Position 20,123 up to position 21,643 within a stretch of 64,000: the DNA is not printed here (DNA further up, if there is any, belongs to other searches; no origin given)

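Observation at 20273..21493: Non-B12 radical SAM with Cys-rich C-terminal domain directly coupled to pepM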

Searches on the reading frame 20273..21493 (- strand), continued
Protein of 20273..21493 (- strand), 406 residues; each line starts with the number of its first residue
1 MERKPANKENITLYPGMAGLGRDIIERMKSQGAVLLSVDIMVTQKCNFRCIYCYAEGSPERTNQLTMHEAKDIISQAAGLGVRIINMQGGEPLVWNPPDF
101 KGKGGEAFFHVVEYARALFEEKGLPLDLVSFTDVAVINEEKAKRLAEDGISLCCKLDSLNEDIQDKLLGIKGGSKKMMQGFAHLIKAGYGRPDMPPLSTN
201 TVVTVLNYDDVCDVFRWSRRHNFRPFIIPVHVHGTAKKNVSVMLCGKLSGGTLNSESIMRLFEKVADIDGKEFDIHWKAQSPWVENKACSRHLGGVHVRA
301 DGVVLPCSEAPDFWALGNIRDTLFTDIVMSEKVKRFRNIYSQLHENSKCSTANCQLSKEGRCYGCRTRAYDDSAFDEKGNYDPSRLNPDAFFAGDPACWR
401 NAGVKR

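Call 44: find_homologous_proteins(query=A3, max_evalue=1e-20)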
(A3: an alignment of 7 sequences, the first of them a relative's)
Query A3 (7 sequences) (505 aa, profile of the alignment): 179 proteins with E <= 1e-20 among 8000 candidates; the best 120 are listed.
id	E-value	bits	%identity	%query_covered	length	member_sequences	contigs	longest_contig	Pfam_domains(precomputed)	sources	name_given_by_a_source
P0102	6.8e-178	610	100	100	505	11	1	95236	PF13186.12,PF04055.28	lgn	-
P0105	7.8e-176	603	44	90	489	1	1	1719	PF13186.12,PF04055.28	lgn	-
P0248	9.2e-167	573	72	97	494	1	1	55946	PF13186.12,PF04055.28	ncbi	-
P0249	1.1e-165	570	75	94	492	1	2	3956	PF04055.28,PF13353.12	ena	-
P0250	4.3e-164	564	72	97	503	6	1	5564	PF13186.12,PF04055.28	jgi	-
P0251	6.3e-164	564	72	96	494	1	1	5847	PF13186.12,PF04055.28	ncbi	-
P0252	7.8e-164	563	72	96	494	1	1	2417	PF13186.12,PF04055.28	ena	-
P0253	2.3e-163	562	74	96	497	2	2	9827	PF04055.28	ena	-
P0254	3.7e-163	561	70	96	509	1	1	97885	PF04055.28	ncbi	-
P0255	1.6e-162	559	71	95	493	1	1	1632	PF13186.12,PF04055.28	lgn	-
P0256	3.6e-162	558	79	96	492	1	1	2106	PF13186.12,PF04055.28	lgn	-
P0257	6.2e-162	557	72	96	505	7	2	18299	PF13186.12,PF04055.28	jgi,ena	-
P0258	1.7e-161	556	72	96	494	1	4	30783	PF13186.12,PF04055.28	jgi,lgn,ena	-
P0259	2.7e-161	555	71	99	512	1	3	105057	PF04055.28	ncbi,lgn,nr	ncbi:radical SAM protein [Candidatus Woesearchaeota archaeon]|nr:radical SAM protein [Candidatus Woe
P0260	3.1e-161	555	71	96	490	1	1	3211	PF13186.12,PF04055.28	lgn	-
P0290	1.6e-157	543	71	95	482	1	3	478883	PF13186.12,PF04055.28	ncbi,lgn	-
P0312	3.6e-154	532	71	96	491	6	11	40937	PF04055.28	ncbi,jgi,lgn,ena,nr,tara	ncbi:MAG: hypothetical protein CMM60_07945 [Rhodospirillaceae bacterium]|jgi:radical SAM protein wit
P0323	2.3e-151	522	66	96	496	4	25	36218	PF13186.12,PF04055.28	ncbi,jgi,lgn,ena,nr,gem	ncbi:MAG: radical SAM protein [Gammaproteobacteria bacterium]|jgi:radical SAM protein with 4Fe4S-bin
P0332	1.7e-149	516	67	96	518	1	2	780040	PF04055.28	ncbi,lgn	-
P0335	1.4e-148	513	46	90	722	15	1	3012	PF00483.30,PF13186.12,PF04055.28,PF12804.14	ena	-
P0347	1.9e-146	506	44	89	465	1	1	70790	PF13186.12,PF04055.28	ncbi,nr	ncbi:MAG: radical SAM protein [Deltaproteobacteria bacterium]|nr:radical SAM protein [Deltaproteobac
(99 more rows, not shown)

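Call 45: find_encoding_contigs(protein=P0312, flank=8000, max_places=2)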
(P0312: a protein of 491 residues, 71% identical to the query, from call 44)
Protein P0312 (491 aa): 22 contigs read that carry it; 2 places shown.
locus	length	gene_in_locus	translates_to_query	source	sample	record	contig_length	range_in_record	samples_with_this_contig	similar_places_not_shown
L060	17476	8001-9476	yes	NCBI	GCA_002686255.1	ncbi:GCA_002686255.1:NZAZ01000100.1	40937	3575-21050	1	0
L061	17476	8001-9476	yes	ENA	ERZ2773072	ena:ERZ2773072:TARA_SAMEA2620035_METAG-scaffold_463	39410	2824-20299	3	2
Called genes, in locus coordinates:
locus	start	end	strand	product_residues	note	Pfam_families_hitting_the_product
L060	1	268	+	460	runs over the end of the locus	PF02321:OEP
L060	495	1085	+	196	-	-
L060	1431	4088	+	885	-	PF00133:tRNA-synt_1, PF09334:tRNA-synt_1g (weak), PF13603:tRNA-synt_1_2 (weak), PF09334:tRNA-synt_1g, PF08264:Anticodon_1, PF10458:Val_tRNA-synt_C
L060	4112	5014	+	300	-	PF05552:MS_channel_1st_1 (weak), PF21088:MS_channel_1st, PF00924:MS_channel_2nd, PF21082:MS_channel_3rd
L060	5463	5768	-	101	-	PF07238:PilZ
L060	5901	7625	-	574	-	PF00920:ILVD_EDD_N, PF24877:ILV_EDD_C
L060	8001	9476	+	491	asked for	PF04055:Radical_SAM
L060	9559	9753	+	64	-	-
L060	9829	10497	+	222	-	-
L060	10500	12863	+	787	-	PF01590:GAF, PF13185:GAF_2, PF01590:GAF, PF13185:GAF_2, PF13492:GAF_3, PF00989:PAS (weak), PF08448:PAS_4 (weak), PF00211:Guanylate_cyc, +1 more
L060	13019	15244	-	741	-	PF05226:CHASE2, PF00211:Guanylate_cyc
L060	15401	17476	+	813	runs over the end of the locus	PF00664:ABC_membrane, PF00005:ABC_tran, PF02463:SMC_N (faint), PF13304:AAA_21 (weak)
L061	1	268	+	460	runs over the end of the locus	PF02321:OEP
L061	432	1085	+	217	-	-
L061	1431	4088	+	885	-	PF00133:tRNA-synt_1, PF09334:tRNA-synt_1g (weak), PF13603:tRNA-synt_1_2 (weak), PF09334:tRNA-synt_1g, PF08264:Anticodon_1, PF10458:Val_tRNA-synt_C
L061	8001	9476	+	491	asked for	PF04055:Radical_SAM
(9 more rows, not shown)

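Call 46: find_encoding_contigs(protein=P0347, flank=8000, max_places=2)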
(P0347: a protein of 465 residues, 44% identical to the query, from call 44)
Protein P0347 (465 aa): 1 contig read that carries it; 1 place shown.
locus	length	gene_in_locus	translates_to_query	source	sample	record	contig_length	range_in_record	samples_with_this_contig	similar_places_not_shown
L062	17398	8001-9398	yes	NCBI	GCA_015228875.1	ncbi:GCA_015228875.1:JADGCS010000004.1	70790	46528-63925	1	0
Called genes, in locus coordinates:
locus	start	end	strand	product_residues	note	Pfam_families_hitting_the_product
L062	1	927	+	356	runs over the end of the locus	PF03102:NeuB, PF08666:SAF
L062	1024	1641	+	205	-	PF17836:PglD_N, PF14602:Hexapep_2 (faint), PF25084:LbH_EIF2B (weak), PF25087:GMPPB_C (weak), PF00132:Hexapep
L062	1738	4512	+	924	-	PF13229:Beta_helix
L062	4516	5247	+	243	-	PF09359:VTC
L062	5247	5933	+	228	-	PF16316:DUF4956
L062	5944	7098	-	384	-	-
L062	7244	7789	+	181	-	PF01467:CTP_transf_like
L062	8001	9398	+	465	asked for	PF04055:Radical_SAM, PF13186:SPASM (weak)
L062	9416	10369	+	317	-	PF13714:PEP_mutase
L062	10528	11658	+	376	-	PF02776:TPP_enzyme_N, PF02775:TPP_enzyme_C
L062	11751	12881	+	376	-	PF00465:Fe-ADH, PF13685:Fe-ADH_2 (weak), PF25137:ADH_Fe_C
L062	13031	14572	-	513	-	PF02310:B12-binding, PF04055:Radical_SAM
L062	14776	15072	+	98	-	PF04365:BrnT_toxin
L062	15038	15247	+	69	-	-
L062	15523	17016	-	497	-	PF00732:GMC_oxred_N, PF00890:FAD_binding_2 (faint), PF05199:GMC_oxred_C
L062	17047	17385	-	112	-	-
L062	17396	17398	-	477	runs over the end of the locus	PF00202:Aminotran_3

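Call 47: find_encoding_contigs(protein=P0259, flank=8000, max_places=2)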
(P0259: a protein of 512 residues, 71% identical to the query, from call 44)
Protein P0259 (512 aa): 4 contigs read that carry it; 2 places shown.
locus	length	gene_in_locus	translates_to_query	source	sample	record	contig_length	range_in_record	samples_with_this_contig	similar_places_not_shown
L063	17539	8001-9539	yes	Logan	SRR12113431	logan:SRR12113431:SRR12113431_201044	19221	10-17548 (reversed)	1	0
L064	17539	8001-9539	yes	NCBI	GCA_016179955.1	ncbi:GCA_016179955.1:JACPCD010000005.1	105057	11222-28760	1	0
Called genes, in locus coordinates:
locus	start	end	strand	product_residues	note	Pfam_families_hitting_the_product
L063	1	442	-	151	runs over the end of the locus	PF04101:Glyco_tran_28_C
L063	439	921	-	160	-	PF08660:Alg14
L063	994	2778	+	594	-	PF13231:PMT_2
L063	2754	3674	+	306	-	PF01522:Polysacc_deac_1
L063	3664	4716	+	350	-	PF02388:FemAB (weak), PF13480:Acetyltransf_6, PF02388:FemAB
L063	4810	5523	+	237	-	PF01066:CDP-OH_P_transf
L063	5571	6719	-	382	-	PF00465:Fe-ADH, PF13685:Fe-ADH_2, PF25137:ADH_Fe_C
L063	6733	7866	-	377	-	PF02776:TPP_enzyme_N, PF02775:TPP_enzyme_C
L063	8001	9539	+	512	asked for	PF04055:Radical_SAM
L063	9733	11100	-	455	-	PF01381:HTH_3 (faint), PF12844:HTH_19 (weak), PF13560:HTH_31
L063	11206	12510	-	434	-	PF01467:CTP_transf_like, PF13714:PEP_mutase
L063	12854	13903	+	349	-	PF13480:Acetyltransf_6, PF02388:FemAB (weak)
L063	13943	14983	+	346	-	PF00155:Aminotran_1_2, PF00266:Aminotran_5 (weak), PF01041:DegT_DnrJ_EryC1, PF01053:Cys_Met_Meta_PP, PF01212:Beta_elim_lyase (weak)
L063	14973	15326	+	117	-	PF00892:EamA, PF10639:TMEM234 (weak)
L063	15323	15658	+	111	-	PF00892:EamA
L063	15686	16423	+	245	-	PF00535:Glycos_transf_2, PF10111:Glyco_tranf_2_2 (weak), PF13641:Glyco_tranf_2_3 (weak)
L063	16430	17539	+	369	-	PF02350:Epimerase_2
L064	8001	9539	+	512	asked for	PF04055:Radical_SAM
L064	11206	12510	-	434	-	PF01467:CTP_transf_like, PF13714:PEP_mutase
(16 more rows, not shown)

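Call 49: find_encoding_contigs(protein=P0335, flank=5000, max_places=2)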
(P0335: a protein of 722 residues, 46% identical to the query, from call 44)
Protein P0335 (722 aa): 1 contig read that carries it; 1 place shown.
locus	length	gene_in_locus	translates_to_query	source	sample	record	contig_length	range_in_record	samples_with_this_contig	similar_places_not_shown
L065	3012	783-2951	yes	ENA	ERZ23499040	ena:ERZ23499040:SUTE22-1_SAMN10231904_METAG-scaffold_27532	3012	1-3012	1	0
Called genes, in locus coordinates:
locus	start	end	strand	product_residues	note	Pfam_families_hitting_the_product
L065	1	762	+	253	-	?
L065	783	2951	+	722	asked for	PF00483:NTP_transferase, PF12804:NTP_transf_3, PF04055:Radical_SAM, PF13186:SPASM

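Call 50: find_encoding_contigs(protein=P0332, flank=8000, max_places=2)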
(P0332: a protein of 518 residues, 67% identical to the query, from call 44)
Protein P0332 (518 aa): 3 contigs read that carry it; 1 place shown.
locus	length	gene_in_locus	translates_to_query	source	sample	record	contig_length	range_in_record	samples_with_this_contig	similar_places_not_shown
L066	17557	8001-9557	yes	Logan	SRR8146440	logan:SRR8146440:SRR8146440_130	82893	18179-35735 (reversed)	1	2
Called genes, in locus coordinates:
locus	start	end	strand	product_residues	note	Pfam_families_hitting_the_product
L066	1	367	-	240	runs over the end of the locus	PF01066:CDP-OH_P_transf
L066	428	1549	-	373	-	PF00465:Fe-ADH, PF13685:Fe-ADH_2 (weak), PF25137:ADH_Fe_C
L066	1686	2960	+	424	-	PF02558:ApbA (weak), PF03446:NAD_binding_2 (weak), PF03721:UDPG_MGDP_dh_N, PF00984:UDPG_MGDP_dh, PF03720:UDPG_MGDP_dh_C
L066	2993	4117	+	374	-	PF03102:NeuB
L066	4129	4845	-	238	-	PF02348:CTP_transf_3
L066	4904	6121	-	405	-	PF02350:Epimerase_2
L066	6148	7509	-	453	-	PF13560:HTH_31 (faint), PF01381:HTH_3 (weak)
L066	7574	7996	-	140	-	PF01638:HxlR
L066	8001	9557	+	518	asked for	PF04055:Radical_SAM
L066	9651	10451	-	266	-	PF00528:BPD_transp_1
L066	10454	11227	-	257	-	PF02463:SMC_N (weak), PF13555:AAA_29 (weak), PF00005:ABC_tran, PF13304:AAA_21 (faint)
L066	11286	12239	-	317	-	PF12974:Phosphonate-bd, PF09084:NMT1, PF12727:PBP_like (faint)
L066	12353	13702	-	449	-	PF01467:CTP_transf_like, PF13714:PEP_mutase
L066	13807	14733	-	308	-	-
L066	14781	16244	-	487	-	PF01943:Polysacc_synt, PF13440:Polysacc_synt_3, PF03023:MurJ, PF01554:MatE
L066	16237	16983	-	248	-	PF01066:CDP-OH_P_transf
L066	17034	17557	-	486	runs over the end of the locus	PF03062:MBOAT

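Call 57: search_solved_structures(query=L063:9733-11100:-, max_evalue=0.001)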
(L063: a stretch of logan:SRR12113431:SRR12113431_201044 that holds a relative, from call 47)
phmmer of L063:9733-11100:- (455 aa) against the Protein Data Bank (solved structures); distinct sequences matched with E-value up to 0.001: 5.
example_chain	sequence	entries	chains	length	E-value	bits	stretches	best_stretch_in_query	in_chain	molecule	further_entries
6b9s_A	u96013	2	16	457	2.1e-158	531.2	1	3-453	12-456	Methylphosphonate synthase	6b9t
6b9r_A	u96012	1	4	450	6.1e-83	282.4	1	6-423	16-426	Hydroxyethylphosphonate dioxygenase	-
5u55_A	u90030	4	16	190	1.4e-09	40.7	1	68-202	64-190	(S)-2-hydroxypropylphosphonic acid epoxidase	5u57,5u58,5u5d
1zz6_A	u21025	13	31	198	0.00013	24.3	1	121-193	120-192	Hydroxypropylphosphonic Acid Epoxidase | Hydroxyprophylphosphonic Acid Epoxidase | EPOXIDASE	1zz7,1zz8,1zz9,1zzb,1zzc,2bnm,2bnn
4j1x_A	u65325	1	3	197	0.00013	24.2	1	121-193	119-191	Epoxidase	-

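Call 58: search_solved_structures(query=L066:6148-7509:-, max_evalue=0.001)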
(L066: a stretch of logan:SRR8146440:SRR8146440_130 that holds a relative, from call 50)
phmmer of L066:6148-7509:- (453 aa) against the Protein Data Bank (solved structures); distinct sequences matched with E-value up to 0.001: 5.
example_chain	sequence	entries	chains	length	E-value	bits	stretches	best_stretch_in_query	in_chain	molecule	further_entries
6b9s_A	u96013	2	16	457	1.2e-166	558.1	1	6-450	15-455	Methylphosphonate synthase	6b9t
6b9r_A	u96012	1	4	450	6.2e-86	292.1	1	7-445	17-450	Hydroxyethylphosphonate dioxygenase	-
5u55_A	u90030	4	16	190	6.1e-10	41.6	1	31-202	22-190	(S)-2-hydroxypropylphosphonic acid epoxidase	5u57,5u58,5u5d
1zz6_A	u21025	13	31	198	8.9e-07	31.2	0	130-189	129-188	Hydroxypropylphosphonic Acid Epoxidase | Hydroxyprophylphosphonic Acid Epoxidase | EPOXIDASE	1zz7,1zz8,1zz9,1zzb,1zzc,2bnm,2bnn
4j1x_A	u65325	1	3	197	9.3e-07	31.1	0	130-189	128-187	Epoxidase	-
